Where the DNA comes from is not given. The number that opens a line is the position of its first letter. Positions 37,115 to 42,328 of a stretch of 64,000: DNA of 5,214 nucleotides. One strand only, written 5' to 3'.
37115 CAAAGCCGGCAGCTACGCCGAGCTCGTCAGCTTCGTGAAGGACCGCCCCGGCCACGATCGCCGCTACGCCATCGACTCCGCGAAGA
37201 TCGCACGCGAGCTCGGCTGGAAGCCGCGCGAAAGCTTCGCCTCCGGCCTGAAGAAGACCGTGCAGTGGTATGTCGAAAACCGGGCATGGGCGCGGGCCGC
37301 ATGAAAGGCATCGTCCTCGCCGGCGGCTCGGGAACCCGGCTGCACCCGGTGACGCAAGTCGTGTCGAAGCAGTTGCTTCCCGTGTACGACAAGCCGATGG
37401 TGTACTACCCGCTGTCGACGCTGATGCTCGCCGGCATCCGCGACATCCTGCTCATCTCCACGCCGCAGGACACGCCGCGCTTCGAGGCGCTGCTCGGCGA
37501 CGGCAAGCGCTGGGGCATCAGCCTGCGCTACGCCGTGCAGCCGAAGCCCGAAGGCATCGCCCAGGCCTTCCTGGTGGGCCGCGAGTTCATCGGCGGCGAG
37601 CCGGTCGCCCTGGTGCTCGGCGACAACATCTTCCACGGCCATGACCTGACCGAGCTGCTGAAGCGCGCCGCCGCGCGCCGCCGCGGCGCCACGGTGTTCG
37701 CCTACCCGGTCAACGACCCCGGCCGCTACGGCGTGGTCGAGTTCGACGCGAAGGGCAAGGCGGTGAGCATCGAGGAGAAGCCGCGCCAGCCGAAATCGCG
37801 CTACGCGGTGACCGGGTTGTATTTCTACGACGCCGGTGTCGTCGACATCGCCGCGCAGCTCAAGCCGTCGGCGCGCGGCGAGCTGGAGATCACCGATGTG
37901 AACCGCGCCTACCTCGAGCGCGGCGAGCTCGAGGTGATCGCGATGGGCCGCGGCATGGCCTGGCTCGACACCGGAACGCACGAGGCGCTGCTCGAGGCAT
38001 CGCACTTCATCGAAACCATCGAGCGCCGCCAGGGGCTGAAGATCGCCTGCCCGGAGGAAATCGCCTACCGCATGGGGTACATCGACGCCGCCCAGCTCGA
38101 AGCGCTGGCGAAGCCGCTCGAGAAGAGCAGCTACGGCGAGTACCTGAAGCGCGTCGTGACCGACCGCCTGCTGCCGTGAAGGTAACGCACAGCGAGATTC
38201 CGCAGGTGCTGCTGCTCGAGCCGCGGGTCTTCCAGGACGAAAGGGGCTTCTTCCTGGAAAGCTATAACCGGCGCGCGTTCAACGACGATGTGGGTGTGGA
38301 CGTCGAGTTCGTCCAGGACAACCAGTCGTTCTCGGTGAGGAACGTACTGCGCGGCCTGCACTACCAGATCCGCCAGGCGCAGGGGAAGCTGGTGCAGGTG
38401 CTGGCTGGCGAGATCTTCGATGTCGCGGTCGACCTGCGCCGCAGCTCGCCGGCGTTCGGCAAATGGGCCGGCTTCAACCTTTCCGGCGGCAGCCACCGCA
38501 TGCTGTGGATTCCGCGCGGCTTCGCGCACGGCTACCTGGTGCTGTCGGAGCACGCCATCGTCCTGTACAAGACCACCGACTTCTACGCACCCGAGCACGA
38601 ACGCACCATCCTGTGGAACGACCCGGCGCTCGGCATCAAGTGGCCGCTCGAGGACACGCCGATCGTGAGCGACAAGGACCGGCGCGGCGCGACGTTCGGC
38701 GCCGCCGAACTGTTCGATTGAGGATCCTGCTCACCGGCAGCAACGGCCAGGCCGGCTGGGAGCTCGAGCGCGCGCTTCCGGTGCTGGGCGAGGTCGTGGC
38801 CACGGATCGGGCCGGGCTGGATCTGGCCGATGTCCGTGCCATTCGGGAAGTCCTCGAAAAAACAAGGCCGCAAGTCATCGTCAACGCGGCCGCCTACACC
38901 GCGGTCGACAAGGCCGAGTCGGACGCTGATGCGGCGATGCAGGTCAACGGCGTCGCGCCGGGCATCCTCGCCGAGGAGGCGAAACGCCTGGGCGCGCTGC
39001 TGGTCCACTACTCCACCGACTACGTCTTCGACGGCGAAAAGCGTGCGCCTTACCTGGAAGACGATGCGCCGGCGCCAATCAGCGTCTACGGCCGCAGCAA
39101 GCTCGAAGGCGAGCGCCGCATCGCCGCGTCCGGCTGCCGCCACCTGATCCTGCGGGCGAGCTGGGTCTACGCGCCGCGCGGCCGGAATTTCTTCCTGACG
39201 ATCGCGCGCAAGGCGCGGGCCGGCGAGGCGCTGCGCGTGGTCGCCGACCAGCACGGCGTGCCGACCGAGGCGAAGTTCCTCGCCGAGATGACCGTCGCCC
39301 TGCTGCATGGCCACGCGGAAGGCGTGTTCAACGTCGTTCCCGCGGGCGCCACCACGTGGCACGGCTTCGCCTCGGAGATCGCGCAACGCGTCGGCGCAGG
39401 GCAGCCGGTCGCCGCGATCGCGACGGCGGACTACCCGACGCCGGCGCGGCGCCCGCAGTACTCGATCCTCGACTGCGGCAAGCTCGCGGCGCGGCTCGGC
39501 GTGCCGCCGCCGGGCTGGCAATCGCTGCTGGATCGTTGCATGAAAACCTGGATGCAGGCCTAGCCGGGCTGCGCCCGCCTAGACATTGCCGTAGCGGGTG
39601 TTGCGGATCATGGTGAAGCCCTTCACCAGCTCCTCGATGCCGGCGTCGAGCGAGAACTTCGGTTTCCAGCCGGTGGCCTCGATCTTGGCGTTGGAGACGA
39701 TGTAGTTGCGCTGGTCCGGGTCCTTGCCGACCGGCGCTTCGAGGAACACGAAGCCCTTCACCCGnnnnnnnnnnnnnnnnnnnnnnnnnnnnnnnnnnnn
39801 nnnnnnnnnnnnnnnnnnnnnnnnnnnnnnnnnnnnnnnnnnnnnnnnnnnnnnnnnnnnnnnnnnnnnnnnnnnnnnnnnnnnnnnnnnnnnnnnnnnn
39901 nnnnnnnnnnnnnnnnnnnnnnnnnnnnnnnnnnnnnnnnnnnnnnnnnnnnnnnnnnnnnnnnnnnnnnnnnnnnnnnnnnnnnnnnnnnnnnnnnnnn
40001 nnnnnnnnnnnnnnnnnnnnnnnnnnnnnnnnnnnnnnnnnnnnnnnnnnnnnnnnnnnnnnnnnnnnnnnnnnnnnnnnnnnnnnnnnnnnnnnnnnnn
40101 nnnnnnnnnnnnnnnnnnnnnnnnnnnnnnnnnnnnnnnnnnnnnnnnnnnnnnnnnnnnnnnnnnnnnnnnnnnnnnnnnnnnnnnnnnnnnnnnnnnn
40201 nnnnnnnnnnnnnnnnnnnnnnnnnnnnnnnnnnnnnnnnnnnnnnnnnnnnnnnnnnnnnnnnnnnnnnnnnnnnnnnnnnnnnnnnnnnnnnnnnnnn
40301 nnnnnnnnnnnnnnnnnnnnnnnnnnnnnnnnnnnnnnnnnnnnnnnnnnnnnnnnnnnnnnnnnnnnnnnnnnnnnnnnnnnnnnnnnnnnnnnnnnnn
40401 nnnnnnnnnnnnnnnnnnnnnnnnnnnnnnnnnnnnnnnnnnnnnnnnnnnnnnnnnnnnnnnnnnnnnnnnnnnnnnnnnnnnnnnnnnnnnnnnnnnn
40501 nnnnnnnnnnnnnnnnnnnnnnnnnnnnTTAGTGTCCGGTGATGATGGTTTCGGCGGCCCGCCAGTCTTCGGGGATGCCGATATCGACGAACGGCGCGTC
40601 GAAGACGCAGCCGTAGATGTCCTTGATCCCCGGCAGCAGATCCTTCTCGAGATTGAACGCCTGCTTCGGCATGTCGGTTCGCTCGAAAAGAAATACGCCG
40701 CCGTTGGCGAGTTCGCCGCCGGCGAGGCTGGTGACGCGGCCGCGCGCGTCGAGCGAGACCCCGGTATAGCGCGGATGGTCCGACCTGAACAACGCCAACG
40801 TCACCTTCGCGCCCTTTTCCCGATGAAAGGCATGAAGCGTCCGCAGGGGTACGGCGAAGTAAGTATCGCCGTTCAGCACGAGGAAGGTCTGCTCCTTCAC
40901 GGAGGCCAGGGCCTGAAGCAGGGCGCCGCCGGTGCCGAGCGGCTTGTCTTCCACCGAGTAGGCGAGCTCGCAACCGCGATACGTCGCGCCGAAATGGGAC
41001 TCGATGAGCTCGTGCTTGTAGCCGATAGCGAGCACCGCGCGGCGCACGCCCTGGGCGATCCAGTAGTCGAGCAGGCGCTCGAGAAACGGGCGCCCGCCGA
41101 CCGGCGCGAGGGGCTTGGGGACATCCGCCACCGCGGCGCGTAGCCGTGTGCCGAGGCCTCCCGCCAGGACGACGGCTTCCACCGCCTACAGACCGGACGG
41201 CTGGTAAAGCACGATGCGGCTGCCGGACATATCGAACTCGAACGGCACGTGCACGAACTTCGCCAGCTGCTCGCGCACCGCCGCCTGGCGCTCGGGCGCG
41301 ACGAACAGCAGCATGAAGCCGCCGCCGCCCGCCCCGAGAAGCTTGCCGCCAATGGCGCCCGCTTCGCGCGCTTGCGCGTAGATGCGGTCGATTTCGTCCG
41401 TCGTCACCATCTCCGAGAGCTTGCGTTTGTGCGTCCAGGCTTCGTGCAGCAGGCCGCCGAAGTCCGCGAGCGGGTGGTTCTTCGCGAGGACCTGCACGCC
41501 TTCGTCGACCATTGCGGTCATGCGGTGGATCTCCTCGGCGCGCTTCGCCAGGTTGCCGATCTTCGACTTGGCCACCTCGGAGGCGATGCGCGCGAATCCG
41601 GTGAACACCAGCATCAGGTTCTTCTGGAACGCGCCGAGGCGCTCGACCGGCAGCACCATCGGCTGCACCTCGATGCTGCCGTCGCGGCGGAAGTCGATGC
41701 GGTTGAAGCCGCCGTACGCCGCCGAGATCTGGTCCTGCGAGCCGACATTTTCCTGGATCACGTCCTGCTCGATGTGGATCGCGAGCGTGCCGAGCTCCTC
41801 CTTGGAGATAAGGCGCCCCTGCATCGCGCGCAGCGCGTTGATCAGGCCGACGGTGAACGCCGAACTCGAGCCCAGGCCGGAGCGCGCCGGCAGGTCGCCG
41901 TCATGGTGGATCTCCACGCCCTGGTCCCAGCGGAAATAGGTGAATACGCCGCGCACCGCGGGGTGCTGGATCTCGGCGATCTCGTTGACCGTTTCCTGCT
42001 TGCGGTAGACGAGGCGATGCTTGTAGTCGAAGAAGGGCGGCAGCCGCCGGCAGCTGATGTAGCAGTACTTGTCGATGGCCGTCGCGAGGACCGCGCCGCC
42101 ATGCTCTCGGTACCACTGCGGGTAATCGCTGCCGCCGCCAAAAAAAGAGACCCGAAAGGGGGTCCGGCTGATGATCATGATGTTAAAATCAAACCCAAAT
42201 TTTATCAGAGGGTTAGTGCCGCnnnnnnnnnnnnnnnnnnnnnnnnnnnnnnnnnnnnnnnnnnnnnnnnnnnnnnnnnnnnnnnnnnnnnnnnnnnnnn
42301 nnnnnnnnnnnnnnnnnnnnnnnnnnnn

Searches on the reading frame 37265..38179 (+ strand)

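Call 14: search_protein_families(library=pfam, proteins=[window:37265-38179:+], max_evalue=0.0001)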
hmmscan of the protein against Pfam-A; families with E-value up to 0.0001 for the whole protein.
window:37265-38179:+ (304 aa): 2 families
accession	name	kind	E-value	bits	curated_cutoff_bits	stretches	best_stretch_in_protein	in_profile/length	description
PF00483.29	NTP_transferase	-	2e-77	260.5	21.2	1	14-250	1-243/245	Nucleotidyl transferase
PF12804.13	NTP_transf_3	-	2.7e-10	41.1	27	1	15-147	1-122/160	MobA-like NTP transferase domain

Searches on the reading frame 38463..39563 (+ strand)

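Call 14: search_protein_families(library=pfam, proteins=[window:38463-39563:+], max_evalue=0.0001)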
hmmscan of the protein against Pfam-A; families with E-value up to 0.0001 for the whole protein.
window:38463-39563:+ (366 aa): 3 families
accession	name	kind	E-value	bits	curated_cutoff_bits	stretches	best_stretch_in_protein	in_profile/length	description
PF04321.23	RmlD_sub_bind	-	1.5e-97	326.6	27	1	87-362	2-284/287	RmlD substrate binding domain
PF01370.27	Epimerase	-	2.5e-19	70.1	20.9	1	88-260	1-202/240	NAD dependent epimerase/dehydratase family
PF16363.11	GDP_Man_Dehyd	-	3.1e-11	43.8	27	1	119-217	59-161/332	GDP-mannose 4,6 dehydratase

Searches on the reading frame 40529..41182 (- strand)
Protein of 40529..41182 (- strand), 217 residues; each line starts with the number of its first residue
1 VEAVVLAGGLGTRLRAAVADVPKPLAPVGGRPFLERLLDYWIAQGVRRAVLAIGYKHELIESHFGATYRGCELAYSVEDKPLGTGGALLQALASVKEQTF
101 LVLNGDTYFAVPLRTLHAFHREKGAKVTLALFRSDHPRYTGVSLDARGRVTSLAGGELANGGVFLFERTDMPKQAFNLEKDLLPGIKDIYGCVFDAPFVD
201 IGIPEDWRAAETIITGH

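Call 14: search_protein_families(library=pfam, proteins=[window:40529-41182:-], max_evalue=0.0001)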
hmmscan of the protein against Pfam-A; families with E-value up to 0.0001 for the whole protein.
window:40529-41182:- (217 aa): 2 families
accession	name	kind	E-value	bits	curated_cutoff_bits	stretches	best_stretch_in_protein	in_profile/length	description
PF00483.29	NTP_transferase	-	2.6e-20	73.5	21.2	1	3-153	2-160/245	Nucleotidyl transferase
PF12804.13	NTP_transf_3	-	6.1e-14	52.9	27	1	3-140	1-131/160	MobA-like NTP transferase domain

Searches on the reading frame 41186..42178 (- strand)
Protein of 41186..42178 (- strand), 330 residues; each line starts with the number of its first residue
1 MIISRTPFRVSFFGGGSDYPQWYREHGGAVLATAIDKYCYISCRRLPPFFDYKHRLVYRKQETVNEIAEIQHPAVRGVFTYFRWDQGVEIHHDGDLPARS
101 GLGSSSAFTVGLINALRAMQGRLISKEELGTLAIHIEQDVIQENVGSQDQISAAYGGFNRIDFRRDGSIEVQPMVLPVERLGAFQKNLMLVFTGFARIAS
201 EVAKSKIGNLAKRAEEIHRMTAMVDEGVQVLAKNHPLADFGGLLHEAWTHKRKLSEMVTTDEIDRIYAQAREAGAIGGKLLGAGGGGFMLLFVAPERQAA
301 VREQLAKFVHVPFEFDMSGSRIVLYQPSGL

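Call 14: search_protein_families(library=pfam, proteins=[window:41186-42178:-], max_evalue=0.0001)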
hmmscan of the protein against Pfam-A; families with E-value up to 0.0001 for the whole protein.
window:41186-42178:- (330 aa): 2 families
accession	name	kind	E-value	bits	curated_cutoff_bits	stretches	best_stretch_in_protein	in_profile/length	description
PF00288.32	GHMP_kinases_N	-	1.1e-15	58.1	22.3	1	81-157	13-87/87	GHMP kinases N terminal domain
PF08544.19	GHMP_kinases_C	-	4.2e-09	37.1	21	1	233-308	6-82/85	GHMP kinases C terminal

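Call 52: search_protein_families(library=ncbifam, proteins=[window:41186-42178:-], max_evalue=0.00001)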
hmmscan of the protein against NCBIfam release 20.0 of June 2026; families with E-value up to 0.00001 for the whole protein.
window:41186-42178:- (330 aa): 12 families
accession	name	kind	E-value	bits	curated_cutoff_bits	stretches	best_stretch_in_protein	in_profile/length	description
NF049969.1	GlMnHpPKinHddA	equivalog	1.7e-39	136.2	600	1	2-307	3-318/338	D-glycero-D-manno-heptose 7-phosphate kinase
NF009948.0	PRK13412.1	equivalog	2.1e-22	78.7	721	1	85-302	724-943/974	bifunctional fucokinase/fucose-1-phosphate guanylyltransferase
TIGR00549.1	mevalon_kin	equivalog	2.8e-21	76.2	163.05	1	27-290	16-274/276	mevalonate kinase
NF003036.0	PRK03926.1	equivalog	2.1e-20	73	403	1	84-306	73-280/302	mevalonate kinase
NF003006.0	PRK03817.1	equivalog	1.5e-18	66.9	443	2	3-157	3-157/352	galactokinase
TIGR00131.1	gal_kin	equivalog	4e-16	58.9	226.65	2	84-159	107-182/388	galactokinase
NF001816.0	PRK00555.1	equivalog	6.1e-12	45.2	509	0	211-309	244-340/363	galactokinase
NF003705.0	PRK05322.1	equivalog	1.4e-10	40.5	385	0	209-306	266-362/388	galactokinase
NF003472.0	PRK05101.1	equivalog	1.9e-08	33.7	499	0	74-161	95-186/382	galactokinase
TIGR01920.1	Shik_kin_archae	equivalog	2.5e-07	30.3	126.85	1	69-157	51-139/266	shikimate kinase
NF002288.1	PRK01212.1-4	equivalog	3.1e-07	29.7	194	1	76-290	65-264/303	homoserine kinase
TIGR00191.1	thrB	equivalog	4e-07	29.2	168.25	1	86-173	79-158/304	homoserine kinase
